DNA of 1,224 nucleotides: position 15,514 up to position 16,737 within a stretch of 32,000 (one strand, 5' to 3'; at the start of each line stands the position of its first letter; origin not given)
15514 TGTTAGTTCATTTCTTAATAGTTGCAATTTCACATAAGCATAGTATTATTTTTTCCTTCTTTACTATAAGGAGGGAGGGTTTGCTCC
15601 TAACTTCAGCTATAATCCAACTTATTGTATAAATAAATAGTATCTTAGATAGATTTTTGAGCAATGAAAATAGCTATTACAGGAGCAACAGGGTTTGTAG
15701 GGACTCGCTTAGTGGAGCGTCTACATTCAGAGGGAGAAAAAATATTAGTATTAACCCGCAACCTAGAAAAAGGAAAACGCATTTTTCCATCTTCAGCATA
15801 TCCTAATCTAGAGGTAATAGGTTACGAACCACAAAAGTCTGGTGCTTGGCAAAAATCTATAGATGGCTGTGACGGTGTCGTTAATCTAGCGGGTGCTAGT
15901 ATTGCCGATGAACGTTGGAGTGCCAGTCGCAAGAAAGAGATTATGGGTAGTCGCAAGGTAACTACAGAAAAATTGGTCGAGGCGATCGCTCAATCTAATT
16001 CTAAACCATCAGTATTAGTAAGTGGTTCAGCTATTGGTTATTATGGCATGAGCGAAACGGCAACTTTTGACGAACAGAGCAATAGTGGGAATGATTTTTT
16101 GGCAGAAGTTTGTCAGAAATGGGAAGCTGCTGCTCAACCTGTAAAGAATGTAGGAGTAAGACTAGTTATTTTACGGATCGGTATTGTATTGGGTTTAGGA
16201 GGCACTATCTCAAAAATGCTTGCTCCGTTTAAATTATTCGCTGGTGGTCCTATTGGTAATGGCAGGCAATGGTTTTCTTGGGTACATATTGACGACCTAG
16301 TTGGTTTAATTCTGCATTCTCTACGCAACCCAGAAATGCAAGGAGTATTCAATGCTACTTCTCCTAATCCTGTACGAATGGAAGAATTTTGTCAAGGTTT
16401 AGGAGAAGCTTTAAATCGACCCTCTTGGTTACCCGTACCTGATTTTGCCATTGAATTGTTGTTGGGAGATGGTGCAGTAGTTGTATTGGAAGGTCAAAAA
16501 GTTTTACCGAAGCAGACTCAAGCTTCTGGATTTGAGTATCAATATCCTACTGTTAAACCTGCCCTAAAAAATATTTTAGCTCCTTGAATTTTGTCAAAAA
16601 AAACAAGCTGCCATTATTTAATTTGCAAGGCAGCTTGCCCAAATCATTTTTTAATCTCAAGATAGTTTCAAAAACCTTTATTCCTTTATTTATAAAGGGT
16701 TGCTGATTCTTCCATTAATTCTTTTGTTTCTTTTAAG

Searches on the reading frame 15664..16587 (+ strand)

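Call 8: search_protein_families(library=pfam, proteins=[window:15664-16587:+])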
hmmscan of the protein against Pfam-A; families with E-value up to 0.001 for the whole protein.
window:15664-16587:+ (307 aa): 8 families
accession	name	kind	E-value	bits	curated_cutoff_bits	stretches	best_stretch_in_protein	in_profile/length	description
PF01370.27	Epimerase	-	2.7e-22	79.8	20.9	1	3-225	1-230/240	NAD dependent epimerase/dehydratase family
PF08338.16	DUF1731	-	2.8e-19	69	27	1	258-304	1-47/47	Domain of unknown function (DUF1731)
PF13460.12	NAD_binding_10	-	3.5e-12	47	27.2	1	7-174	1-145/184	NAD(P)H-binding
PF16363.11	GDP_Man_Dehyd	-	1.4e-08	35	27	1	5-139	2-145/332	GDP-mannose 4,6 dehydratase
PF03435.24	Sacchrp_dh_NADP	-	4.3e-05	24.3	25.1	1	3-81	1-81/129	Saccharopine dehydrogenase NADP binding domain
PF05368.20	NmrA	-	4.9e-05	23.5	27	1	2-77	4-78/298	NmrA-like family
PF07993.18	NAD_binding_4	-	8.6e-05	22.2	20.1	0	5-34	1-33/258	Male sterility protein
PF01118.30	Semialdhyde_dh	-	0.00028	21.7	26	1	2-91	1-89/121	Semialdehyde dehydrogenase, NAD binding domain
